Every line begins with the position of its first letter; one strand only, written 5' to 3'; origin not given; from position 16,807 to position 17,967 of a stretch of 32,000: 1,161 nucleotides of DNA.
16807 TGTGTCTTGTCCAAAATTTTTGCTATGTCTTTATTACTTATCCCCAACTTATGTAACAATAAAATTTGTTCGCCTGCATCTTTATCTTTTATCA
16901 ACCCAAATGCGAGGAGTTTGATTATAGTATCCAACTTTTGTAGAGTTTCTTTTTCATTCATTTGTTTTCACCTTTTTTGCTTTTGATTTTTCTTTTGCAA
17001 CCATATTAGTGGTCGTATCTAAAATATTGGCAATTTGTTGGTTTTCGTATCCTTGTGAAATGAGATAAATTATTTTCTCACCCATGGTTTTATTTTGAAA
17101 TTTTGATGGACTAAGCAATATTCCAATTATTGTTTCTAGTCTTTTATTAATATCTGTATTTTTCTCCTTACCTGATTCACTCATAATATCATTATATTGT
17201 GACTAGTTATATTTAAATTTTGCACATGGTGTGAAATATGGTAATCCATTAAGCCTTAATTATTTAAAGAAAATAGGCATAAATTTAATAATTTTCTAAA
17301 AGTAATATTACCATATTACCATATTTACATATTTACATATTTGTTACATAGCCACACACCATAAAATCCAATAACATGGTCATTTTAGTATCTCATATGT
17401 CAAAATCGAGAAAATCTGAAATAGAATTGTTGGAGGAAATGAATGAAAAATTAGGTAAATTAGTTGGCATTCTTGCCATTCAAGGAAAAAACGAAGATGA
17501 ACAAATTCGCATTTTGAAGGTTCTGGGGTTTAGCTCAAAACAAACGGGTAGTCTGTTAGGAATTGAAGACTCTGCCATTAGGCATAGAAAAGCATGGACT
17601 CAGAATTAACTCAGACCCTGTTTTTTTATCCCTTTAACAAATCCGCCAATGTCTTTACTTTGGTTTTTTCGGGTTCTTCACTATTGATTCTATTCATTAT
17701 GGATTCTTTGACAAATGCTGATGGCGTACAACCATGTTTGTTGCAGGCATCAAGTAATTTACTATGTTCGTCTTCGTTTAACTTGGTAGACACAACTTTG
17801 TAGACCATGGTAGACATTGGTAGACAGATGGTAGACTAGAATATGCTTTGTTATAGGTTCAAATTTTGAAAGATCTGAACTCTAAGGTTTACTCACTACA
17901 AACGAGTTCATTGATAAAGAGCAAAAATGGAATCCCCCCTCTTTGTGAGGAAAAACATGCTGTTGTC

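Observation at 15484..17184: Six-gene, gap-free operon: four tandem paralogous mini-HTH genes, then wHTH, then HNH nuclease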

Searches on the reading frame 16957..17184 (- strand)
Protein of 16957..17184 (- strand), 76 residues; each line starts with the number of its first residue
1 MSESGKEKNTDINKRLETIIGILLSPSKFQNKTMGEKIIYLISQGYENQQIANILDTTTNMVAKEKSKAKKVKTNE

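Call 6: search_protein_families(library=pfam, proteins=[window:16957-17184:-], max_evalue=1)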
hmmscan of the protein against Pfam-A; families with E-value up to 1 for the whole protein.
window:16957-17184:- (76 aa): 1 family
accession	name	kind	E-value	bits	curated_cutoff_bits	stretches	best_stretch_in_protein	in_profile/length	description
PF08281.18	Sigma70_r4_2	-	0.13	12.3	25.7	1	44-71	25-52/54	Sigma-70, region 4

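Call 18: search_protein_families(library=phrogs, proteins=[window:16957-17184:-], max_evalue=0.1)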
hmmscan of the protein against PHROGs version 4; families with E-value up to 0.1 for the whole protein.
window:16957-17184:- (76 aa): 2 families
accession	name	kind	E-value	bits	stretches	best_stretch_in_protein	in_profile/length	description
phrog_3855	-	DNA, RNA and nucleotide metabolism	1e-05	26.9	1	30-73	64-107/115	HTH DNA binding protein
phrog_11108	-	unknown function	0.008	17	1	16-69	33-87/180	-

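Call 19: search_protein_families(library=padloc, proteins=[window:16957-17184:-], max_evalue=0.1)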
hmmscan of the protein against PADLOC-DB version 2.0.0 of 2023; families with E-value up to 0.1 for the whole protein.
window:16957-17184:- (76 aa): 1 family
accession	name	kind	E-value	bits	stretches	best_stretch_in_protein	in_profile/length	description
PDLC02463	BrxB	-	0.01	13.9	1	10-73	3-65/193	BrxB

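Call 100: find_related_loci(query=window:16957-17184:-, collection=viral_contigs, flank=8000)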
Query window:16957-17184:- (76 aa) in viral_contigs; peptide patterns used: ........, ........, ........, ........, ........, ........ (x = any residue, [..] = any of these).
11 stretches matched a pattern, but none encodes a relative of the query by tblastn (E <= 1e-3).

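Call 102: search_protein_families(library=ncbifam, proteins=[window:16957-17184:-], max_evalue=0.01)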
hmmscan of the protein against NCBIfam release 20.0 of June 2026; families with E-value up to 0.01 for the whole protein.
window:16957-17184:- (76 aa): 1 family
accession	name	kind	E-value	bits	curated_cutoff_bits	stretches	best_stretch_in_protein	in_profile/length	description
NF041508.1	BacL2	equivalog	0.0072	16.2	200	1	11-74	132-196/202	BacL2 family protein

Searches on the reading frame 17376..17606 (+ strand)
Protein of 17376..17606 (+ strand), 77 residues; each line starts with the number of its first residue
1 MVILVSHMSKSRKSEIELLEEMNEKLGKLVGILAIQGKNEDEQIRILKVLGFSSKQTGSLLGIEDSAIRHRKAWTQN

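Call 6: search_protein_families(library=pfam, proteins=[window:17376-17606:+], max_evalue=1)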
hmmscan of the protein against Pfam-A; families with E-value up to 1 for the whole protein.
window:17376-17606:+ (77 aa): 2 families
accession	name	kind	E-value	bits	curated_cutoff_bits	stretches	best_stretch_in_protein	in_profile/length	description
PF16099.11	RMI1_C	-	0.13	12.6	27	1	10-60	88-139/143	Recq-mediated genome instability protein 1, C-terminal OB-fold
PF02687.27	FtsX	-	0.28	11.7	25.5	1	32-64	18-50/120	FtsX-like permease C-terminal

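Call 18: search_protein_families(library=phrogs, proteins=[window:17376-17606:+], max_evalue=0.1)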
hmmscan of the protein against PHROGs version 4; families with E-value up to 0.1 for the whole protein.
window:17376-17606:+ (77 aa): 0 families

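Call 19: search_protein_families(library=padloc, proteins=[window:17376-17606:+], max_evalue=0.1)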
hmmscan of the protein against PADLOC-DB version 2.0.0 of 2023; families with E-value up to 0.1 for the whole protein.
window:17376-17606:+ (77 aa): 0 families

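Call 102: search_protein_families(library=ncbifam, proteins=[window:17376-17606:+], max_evalue=0.01)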
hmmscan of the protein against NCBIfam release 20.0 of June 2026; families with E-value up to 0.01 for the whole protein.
window:17376-17606:+ (77 aa): 0 families

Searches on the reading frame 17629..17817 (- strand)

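Call 6: search_protein_families(library=pfam, proteins=[window:17629-17817:-], max_evalue=1)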
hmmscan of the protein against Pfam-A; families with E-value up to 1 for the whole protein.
window:17629-17817:- (63 aa): 4 families
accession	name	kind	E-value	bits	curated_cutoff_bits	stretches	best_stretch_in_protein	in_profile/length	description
PF21983.2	NikA-like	-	0.0014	19.1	27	1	7-60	5-58/72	Mobilization protein NikA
PF19807.5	DUF6290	-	0.0068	17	27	1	8-47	3-42/72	Family of unknown function (DUF6290)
PF00249.37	Myb_DNA-binding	-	0.096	13.3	24.4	1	15-31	6-22/46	Myb-like DNA-binding domain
PF09274.16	ParG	-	0.1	13.2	21.4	1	6-45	34-73/76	ParG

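Call 18: search_protein_families(library=phrogs, proteins=[window:17629-17817:-], max_evalue=0.1)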
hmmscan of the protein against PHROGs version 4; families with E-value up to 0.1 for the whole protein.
window:17629-17817:- (63 aa): 2 families
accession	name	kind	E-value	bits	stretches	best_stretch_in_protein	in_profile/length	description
phrog_4085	-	unknown function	0.014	16.6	1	10-48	4-42/77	-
phrog_876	-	transcription regulation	0.038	14.5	1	6-49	8-110/239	transcriptional repressor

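Call 19: search_protein_families(library=padloc, proteins=[window:17629-17817:-], max_evalue=0.1)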
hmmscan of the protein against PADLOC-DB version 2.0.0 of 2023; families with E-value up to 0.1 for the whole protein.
window:17629-17817:- (63 aa): 0 families

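Call 102: search_protein_families(library=ncbifam, proteins=[window:17629-17817:-], max_evalue=0.01)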
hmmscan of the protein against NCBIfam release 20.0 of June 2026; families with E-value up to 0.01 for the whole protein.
window:17629-17817:- (63 aa): 0 families
